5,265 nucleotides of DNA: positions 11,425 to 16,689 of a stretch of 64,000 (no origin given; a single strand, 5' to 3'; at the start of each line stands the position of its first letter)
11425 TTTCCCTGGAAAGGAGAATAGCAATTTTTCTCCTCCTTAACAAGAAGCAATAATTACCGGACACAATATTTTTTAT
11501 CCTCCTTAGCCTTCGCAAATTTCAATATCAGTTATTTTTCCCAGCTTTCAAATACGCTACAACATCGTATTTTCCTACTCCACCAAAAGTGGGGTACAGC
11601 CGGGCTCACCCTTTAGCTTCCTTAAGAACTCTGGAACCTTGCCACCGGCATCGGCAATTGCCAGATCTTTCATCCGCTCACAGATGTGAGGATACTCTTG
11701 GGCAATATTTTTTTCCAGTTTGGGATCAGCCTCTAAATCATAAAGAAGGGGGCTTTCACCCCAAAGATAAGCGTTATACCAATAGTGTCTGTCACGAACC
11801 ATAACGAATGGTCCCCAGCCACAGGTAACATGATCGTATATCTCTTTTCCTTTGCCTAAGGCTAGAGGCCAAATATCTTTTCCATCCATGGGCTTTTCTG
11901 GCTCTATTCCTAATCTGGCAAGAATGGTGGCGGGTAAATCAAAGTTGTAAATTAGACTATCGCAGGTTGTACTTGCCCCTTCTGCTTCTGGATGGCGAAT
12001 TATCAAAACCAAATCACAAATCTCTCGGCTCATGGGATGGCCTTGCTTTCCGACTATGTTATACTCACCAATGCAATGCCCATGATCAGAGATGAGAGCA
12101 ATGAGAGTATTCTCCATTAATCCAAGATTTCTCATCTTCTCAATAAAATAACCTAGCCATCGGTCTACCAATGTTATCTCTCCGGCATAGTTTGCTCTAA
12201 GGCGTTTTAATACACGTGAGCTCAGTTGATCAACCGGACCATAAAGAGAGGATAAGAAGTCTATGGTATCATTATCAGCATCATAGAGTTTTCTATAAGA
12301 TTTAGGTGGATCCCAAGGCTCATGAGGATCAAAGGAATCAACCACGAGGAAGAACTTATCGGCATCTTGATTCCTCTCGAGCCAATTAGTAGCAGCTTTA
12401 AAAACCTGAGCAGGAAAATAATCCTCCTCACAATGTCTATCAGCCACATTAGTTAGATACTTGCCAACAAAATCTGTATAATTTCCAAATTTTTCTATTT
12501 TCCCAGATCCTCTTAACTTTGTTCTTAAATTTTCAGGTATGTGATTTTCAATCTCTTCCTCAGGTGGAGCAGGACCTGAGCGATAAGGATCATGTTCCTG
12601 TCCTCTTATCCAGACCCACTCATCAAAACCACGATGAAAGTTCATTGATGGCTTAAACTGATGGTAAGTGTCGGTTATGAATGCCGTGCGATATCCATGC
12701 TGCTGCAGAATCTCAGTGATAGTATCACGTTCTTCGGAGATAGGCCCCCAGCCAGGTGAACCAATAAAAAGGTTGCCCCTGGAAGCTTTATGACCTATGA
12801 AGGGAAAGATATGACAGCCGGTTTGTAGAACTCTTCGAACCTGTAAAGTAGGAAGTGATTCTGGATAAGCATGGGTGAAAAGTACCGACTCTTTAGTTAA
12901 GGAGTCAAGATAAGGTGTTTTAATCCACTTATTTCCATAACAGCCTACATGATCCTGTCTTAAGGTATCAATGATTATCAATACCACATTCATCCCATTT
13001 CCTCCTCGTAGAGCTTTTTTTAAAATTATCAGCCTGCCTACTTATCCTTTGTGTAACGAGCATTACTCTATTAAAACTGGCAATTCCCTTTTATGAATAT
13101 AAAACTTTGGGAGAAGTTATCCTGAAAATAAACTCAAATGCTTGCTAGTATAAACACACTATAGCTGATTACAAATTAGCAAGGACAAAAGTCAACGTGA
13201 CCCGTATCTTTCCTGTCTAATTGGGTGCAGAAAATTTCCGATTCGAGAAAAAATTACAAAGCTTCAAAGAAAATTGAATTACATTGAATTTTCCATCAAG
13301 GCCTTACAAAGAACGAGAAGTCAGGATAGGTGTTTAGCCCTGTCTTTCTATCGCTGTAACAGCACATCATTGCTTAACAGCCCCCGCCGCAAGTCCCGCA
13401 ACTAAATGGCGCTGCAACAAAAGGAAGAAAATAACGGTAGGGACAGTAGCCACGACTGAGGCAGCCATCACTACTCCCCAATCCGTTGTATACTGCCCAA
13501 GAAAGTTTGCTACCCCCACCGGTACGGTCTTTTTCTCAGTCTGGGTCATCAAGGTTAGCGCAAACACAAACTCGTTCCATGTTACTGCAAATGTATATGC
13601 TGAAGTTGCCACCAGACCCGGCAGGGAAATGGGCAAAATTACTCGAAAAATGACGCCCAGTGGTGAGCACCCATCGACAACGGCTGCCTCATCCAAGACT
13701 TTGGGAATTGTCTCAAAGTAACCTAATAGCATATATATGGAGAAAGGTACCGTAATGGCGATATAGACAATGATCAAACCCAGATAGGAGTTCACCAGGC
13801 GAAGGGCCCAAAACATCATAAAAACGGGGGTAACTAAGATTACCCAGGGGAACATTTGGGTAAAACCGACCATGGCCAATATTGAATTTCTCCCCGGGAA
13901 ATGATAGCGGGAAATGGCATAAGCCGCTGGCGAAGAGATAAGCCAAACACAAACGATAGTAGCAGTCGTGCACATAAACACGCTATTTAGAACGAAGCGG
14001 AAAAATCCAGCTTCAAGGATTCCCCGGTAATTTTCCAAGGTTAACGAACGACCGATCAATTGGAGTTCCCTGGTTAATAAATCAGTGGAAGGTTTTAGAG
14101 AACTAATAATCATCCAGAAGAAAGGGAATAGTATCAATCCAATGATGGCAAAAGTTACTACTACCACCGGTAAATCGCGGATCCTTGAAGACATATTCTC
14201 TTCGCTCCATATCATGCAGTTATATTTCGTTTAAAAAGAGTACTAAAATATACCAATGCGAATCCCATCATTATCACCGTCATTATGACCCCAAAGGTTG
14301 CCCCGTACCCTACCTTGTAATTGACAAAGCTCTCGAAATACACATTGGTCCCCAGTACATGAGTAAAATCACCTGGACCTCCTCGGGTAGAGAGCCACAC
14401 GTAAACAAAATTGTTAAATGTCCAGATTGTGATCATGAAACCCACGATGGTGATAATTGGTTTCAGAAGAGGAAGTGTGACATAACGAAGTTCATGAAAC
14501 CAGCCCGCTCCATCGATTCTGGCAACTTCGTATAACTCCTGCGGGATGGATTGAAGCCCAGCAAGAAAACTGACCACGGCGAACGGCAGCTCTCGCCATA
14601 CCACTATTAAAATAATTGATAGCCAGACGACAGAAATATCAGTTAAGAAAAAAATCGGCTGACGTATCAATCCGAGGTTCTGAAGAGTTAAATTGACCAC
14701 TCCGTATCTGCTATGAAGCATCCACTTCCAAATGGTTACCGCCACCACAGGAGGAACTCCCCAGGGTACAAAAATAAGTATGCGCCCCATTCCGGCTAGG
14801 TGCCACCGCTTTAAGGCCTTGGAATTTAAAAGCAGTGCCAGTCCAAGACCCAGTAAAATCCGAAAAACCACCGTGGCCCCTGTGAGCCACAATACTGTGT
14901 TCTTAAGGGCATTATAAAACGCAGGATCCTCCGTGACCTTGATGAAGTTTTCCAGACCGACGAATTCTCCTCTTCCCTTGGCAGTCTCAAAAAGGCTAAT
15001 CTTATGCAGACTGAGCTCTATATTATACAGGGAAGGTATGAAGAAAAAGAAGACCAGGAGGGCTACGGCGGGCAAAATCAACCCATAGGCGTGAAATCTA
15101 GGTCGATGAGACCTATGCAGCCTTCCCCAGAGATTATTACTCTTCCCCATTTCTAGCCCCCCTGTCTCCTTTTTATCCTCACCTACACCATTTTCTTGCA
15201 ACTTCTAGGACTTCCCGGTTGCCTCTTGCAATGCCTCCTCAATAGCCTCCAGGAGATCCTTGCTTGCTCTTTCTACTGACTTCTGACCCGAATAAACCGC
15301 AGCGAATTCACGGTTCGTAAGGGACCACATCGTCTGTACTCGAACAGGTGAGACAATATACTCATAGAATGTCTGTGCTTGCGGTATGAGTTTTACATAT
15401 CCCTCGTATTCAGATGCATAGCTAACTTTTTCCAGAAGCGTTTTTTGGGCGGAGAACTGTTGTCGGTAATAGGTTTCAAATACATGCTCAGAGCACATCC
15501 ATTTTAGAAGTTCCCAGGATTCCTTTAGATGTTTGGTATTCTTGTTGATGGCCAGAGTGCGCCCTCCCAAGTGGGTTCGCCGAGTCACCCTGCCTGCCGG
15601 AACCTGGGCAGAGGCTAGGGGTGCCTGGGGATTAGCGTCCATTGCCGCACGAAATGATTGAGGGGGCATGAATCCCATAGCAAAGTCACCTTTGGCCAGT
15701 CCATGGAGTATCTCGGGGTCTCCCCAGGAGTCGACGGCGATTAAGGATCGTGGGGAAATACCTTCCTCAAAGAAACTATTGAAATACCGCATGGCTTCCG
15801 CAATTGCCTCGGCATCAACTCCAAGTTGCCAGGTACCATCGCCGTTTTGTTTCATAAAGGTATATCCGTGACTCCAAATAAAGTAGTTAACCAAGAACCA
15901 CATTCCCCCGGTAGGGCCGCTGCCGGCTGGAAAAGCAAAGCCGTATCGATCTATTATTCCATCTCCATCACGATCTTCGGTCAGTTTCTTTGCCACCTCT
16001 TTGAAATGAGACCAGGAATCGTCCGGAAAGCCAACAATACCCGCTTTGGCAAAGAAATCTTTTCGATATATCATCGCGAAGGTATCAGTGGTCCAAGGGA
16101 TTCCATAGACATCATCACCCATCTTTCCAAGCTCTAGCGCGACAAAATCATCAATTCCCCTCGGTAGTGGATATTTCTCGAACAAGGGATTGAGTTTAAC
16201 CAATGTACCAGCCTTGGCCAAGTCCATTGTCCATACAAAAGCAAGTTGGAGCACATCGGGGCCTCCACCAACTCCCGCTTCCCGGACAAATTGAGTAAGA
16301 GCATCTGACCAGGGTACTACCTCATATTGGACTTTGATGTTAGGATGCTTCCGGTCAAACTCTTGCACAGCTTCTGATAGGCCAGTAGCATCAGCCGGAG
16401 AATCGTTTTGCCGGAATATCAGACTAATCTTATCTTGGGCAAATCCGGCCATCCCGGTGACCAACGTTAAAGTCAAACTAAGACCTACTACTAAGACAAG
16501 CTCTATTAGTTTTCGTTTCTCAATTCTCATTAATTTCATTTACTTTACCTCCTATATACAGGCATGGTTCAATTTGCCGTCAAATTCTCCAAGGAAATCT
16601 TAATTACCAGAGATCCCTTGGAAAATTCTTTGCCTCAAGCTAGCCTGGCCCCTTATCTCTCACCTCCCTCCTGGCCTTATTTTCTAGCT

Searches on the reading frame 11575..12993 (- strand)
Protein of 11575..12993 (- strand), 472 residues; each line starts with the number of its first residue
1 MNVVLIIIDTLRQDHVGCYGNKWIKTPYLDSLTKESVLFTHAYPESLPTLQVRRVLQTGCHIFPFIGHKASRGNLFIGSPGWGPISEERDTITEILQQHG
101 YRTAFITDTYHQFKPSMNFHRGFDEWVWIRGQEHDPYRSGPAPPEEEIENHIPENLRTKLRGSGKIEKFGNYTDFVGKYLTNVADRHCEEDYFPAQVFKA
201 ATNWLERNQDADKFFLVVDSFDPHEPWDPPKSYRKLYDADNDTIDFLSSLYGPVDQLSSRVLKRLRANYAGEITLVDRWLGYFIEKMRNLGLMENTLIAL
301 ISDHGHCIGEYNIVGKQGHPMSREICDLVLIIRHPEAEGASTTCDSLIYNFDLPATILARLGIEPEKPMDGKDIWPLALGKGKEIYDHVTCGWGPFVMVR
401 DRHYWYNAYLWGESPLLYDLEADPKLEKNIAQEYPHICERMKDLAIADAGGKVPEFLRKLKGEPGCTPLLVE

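Call 60: search_protein_families(library=pfam, proteins=[window:11575-12993:-], max_evalue=0.00001)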
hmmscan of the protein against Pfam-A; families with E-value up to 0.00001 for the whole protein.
window:11575-12993:- (472 aa): 2 families
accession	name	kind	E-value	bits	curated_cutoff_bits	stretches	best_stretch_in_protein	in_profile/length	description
PF00884.28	Sulfatase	-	8.1e-35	121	25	1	2-363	2-301/301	Sulfatase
PF16347.10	SGSH_C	-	7.5e-06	26.6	29.3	0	324-433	14-134/154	N-sulphoglucosamine sulphohydrolase, C-terminal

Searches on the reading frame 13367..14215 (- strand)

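Call 60: search_protein_families(library=pfam, proteins=[window:13367-14215:-], max_evalue=0.00001)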
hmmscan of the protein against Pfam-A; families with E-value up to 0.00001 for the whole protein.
window:13367-14215:- (282 aa): 1 family
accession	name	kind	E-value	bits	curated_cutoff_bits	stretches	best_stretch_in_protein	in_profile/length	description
PF00528.27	BPD_transp_1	-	2.2e-16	60.5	26.4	1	98-273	9-180/184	Binding-protein-dependent transport system inner membrane component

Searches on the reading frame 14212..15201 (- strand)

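Call 62: search_protein_families(library=pfam, proteins=[window:14212-15201:-], max_evalue=0.00001)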
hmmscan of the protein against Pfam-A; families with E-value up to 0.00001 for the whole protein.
window:14212-15201:- (329 aa): 1 family
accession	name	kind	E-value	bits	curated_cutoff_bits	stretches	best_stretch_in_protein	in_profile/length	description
PF00528.27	BPD_transp_1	-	9.6e-14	52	26.4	1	118-319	5-174/184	Binding-protein-dependent transport system inner membrane component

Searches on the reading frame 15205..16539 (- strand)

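Call 62: search_protein_families(library=pfam, proteins=[window:15205-16539:-], max_evalue=0.00001)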
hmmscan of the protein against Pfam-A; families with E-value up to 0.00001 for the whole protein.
window:15205-16539:- (444 aa): 2 families
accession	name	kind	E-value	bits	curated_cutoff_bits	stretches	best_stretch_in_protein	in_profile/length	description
PF01547.30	SBP_bac_1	-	5.2e-39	135.5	26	1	48-350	4-302/307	Bacterial extracellular solute-binding protein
PF13416.11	SBP_bac_8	-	2.1e-30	106.9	27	1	56-359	1-254/279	Bacterial extracellular solute-binding protein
